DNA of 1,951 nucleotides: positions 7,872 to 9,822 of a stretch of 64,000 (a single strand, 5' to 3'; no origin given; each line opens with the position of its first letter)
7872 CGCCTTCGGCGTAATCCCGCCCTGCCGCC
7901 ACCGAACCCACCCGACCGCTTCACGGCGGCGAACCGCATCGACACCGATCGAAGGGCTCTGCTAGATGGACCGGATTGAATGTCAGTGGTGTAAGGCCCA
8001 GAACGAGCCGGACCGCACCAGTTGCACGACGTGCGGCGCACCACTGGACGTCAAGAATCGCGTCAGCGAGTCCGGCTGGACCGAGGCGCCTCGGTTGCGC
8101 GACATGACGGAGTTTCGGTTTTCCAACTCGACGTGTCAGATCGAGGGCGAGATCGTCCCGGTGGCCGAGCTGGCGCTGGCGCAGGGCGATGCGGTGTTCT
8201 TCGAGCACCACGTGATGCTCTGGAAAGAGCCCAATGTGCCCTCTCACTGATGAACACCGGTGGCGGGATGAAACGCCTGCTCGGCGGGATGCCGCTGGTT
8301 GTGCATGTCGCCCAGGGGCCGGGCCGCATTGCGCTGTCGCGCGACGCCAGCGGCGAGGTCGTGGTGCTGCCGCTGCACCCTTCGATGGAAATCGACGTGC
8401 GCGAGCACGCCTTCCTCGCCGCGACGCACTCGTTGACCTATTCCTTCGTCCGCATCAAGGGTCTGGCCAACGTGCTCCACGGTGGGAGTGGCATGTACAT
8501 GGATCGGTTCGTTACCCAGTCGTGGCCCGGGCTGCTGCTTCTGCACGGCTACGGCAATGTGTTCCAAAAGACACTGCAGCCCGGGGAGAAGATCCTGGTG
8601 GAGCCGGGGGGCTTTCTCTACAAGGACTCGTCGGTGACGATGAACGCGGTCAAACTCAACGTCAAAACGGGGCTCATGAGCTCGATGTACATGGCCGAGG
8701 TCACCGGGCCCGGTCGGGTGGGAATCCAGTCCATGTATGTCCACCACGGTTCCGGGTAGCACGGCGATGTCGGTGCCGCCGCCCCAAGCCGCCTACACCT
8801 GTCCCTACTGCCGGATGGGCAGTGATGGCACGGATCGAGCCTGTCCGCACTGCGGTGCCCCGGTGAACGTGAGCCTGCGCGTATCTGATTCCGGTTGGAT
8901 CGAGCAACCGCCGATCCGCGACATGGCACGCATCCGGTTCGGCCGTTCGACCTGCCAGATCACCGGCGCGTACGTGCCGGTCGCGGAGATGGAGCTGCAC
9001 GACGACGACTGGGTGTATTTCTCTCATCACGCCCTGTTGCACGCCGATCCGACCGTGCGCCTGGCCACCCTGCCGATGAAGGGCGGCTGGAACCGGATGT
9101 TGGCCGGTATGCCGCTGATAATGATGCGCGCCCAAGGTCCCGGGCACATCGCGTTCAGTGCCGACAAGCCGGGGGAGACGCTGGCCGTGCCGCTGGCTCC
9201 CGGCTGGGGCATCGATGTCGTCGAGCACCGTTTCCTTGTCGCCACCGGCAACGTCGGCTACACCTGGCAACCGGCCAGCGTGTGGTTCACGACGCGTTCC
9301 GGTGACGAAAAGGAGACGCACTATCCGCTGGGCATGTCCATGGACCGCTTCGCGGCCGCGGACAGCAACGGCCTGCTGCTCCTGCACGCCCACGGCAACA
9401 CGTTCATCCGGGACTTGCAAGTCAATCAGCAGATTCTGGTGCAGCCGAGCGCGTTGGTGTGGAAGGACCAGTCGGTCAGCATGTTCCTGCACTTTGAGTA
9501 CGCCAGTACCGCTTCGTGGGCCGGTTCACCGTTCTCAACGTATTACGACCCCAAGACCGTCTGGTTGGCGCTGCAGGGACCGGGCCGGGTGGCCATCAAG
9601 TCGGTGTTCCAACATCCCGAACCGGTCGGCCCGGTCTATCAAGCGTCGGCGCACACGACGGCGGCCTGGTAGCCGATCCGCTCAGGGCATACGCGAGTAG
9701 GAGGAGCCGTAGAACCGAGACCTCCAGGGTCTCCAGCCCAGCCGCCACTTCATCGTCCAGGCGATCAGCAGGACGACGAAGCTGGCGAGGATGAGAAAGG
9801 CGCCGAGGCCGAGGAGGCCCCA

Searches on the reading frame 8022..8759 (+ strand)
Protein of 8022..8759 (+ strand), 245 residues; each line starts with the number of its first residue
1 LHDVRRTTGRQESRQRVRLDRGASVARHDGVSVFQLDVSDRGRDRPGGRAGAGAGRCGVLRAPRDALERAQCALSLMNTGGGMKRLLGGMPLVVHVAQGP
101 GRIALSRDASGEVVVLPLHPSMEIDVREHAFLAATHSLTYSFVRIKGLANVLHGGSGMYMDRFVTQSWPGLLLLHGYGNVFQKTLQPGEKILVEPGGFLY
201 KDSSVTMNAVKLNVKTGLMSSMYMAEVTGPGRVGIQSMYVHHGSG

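Call 70: search_protein_families(library=pfam, proteins=[window:8022-8759:+], max_evalue=0.001)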
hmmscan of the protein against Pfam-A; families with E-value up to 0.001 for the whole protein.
window:8022-8759:+ (245 aa): 1 family
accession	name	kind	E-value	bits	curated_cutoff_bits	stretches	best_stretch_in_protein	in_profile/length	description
PF01987.23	AIM24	-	4.5e-24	85.7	25.7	1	79-238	43-205/205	Mitochondrial biogenesis AIM24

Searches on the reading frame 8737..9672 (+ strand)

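Call 70: search_protein_families(library=pfam, proteins=[window:8737-9672:+], max_evalue=0.001)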
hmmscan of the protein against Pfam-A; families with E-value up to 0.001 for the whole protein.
window:8737-9672:+ (311 aa): 1 family
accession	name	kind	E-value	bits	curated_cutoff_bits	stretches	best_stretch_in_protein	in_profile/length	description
PF01987.23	AIM24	-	6.5e-16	59.1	25.7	1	74-289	2-204/205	Mitochondrial biogenesis AIM24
